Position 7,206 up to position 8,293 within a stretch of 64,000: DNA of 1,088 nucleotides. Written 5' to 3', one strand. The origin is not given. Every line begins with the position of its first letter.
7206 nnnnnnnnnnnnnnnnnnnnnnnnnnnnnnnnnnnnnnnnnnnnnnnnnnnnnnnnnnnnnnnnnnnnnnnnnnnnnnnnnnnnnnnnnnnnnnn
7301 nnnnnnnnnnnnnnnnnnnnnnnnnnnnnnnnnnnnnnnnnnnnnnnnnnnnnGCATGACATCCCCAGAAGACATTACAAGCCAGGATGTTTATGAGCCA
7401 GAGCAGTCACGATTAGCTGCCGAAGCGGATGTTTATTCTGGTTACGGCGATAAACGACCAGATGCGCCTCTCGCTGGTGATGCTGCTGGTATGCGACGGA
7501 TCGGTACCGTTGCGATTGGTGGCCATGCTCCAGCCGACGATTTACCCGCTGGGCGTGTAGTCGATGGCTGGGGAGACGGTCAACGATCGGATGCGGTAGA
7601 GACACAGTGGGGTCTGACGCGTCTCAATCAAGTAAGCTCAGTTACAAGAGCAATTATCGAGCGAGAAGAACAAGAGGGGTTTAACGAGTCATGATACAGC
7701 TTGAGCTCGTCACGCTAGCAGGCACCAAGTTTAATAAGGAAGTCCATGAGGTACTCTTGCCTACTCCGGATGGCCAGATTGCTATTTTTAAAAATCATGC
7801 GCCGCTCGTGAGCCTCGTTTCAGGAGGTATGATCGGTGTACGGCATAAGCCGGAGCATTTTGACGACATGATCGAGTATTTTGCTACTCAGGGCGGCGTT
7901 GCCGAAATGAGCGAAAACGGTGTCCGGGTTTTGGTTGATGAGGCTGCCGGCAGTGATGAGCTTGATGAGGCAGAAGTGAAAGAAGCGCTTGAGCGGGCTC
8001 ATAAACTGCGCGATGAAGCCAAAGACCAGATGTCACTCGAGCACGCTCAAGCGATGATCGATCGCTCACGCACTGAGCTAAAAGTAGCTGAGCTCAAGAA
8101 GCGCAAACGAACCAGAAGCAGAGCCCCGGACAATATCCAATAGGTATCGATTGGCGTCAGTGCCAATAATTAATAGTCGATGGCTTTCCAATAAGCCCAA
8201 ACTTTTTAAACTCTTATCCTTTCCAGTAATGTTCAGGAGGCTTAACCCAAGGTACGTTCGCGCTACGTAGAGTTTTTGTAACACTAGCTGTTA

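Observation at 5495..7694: Two unknown ORFs translationally coupled inside the F1 half of the atp operon (atpG-orfX-atpD-orfY-atpC)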

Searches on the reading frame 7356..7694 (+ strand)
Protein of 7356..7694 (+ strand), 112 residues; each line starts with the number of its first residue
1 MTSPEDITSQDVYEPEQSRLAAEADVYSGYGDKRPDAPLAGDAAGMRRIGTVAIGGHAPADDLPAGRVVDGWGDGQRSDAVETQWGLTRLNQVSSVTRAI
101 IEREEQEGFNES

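Call 3: search_protein_families(library=pfam, proteins=[window:7356-7694:+], max_evalue=1)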
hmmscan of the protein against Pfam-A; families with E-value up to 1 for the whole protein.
window:7356-7694:+ (112 aa): 0 families

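Call 4: search_protein_families(library=ncbifam, proteins=[window:7356-7694:+], max_evalue=1)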
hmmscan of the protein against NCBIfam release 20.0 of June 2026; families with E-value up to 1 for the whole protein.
window:7356-7694:+ (112 aa): 0 families

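Call 7: find_homologous_proteins(query=window:7356-7694:+, max_evalue=0.001)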
Query window:7356-7694:+ (112 aa): 1 proteins with E <= 0.001 among 18 candidates.
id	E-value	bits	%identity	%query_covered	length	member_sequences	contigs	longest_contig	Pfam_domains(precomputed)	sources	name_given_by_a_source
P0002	5.8e-67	241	100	100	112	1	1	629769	-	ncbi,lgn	-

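Call 37: predict_structure(protein=window:7356-7694:+)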
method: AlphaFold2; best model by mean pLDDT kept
length: 112 residues; sequences in the alignment: 1
mean_pLDDT: 56.8   pTM: 0.23
mean pLDDT of the five models: 56.8, 54.2, 52.1, 46.6, 36.3
residues with pLDDT >= 90: 0; 70-90: 26; 50-70: 44; < 50: 42
segments of 3 or more residues with pLDDT < 50: 35-38, 40-64, 66-73
pLDDT, mean of each block of 10 residues (from residue 1): 58 52 52 48 42 43 47 52 70 79 81 63
secondary structure, 60 per line:
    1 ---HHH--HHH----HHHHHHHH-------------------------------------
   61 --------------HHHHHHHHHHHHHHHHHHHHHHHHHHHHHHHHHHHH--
elements in order: H16-23 H75-110

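Call 40: search_protein_families(library=padloc, proteins=[window:7356-7691:+], max_evalue=0.1)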
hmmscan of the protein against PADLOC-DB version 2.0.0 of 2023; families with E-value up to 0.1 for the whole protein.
window:7356-7691:+ (112 aa): 0 families

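Call 41: search_protein_families(library=phrogs, proteins=[window:7356-7691:+], max_evalue=0.1)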
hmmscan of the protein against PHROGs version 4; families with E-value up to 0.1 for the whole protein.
window:7356-7691:+ (112 aa): 1 family
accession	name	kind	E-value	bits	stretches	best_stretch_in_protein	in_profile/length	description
phrog_7435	-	unknown function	0.058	14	1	16-74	45-97/251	-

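Call 53: find_homologous_proteins(query=A5, max_evalue=0.01)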
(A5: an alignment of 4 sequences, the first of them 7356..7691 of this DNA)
Query A5 (4 sequences) (112 aa, profile of the alignment): 6 proteins with E <= 0.01 among 823 candidates.
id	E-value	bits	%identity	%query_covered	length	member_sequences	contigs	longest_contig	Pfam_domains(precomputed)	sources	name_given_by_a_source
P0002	8.9e-39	150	100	100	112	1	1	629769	-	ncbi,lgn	-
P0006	1.5e-35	139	38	68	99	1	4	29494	-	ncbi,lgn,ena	-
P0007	8.4e-35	137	39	79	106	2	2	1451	-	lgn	-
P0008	1.2e-29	120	34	67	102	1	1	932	-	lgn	-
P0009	6.2e-20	89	-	-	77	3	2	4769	-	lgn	-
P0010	6.5e-19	86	32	15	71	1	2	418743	-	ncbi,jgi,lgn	-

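Call 54: find_encoding_contigs(protein=P0007, flank=3000, max_places=3)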
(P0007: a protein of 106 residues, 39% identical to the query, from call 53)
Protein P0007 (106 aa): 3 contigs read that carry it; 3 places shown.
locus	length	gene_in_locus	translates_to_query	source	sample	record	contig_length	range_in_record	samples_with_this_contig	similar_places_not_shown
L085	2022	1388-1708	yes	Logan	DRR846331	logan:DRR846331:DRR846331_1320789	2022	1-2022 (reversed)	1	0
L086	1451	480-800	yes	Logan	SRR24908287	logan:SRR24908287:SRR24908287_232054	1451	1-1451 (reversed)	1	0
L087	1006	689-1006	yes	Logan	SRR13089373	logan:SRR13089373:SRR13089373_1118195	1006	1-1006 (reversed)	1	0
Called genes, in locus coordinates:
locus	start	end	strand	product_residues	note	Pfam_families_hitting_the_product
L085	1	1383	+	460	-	?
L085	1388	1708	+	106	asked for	-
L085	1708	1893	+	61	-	-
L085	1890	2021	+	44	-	?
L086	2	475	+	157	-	?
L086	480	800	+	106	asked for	-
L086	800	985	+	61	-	-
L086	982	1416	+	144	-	PF02823:ATP-synt_DE_N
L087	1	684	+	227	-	?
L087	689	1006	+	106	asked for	?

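Call 55: find_encoding_contigs(protein=P0008, flank=3000, max_places=3)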
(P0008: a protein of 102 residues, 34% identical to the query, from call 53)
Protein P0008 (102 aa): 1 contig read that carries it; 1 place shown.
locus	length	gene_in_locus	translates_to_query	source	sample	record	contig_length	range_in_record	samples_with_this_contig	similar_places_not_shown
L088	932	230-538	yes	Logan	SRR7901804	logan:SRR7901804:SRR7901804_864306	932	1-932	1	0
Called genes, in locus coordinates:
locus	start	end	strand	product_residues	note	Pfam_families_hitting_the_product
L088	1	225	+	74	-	?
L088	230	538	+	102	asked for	-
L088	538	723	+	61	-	-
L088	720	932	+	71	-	?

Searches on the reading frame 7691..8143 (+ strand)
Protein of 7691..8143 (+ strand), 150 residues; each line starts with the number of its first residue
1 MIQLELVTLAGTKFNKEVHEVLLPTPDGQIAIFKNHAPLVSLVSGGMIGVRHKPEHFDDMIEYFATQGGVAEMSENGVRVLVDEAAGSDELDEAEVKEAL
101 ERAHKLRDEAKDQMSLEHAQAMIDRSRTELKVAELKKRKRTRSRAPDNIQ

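Call 3: search_protein_families(library=pfam, proteins=[window:7691-8143:+], max_evalue=1)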
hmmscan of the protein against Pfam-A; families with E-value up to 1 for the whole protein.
window:7691-8143:+ (150 aa): 5 families
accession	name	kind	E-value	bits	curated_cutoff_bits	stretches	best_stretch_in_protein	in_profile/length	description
PF02823.21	ATP-synt_DE_N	-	1.2e-16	60.9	27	1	2-85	1-80/80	ATP synthase, Delta/Epsilon chain, beta-sandwich domain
PF00210.30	Ferritin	-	0.0045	17.3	24.5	1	55-125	46-124/142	Ferritin-like domain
PF00401.25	ATP-synt_DE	-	0.007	17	24.6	1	89-134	1-47/47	ATP synthase, Delta/Epsilon chain, long alpha-helix domain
PF22590.2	Cas3-like_C_2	-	0.33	11.7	27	1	94-143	10-62/106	CRISPR-associated nuclease/helicase Cas3, C-terminal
PF12848.13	ABC_tran_Xtn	-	0.39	11.3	25.9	1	97-144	21-63/85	ABC transporter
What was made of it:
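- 7691..8143 (+): atpC (F1 epsilon), 150 aa. PF02823, E 1.2e-16 (call 3).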
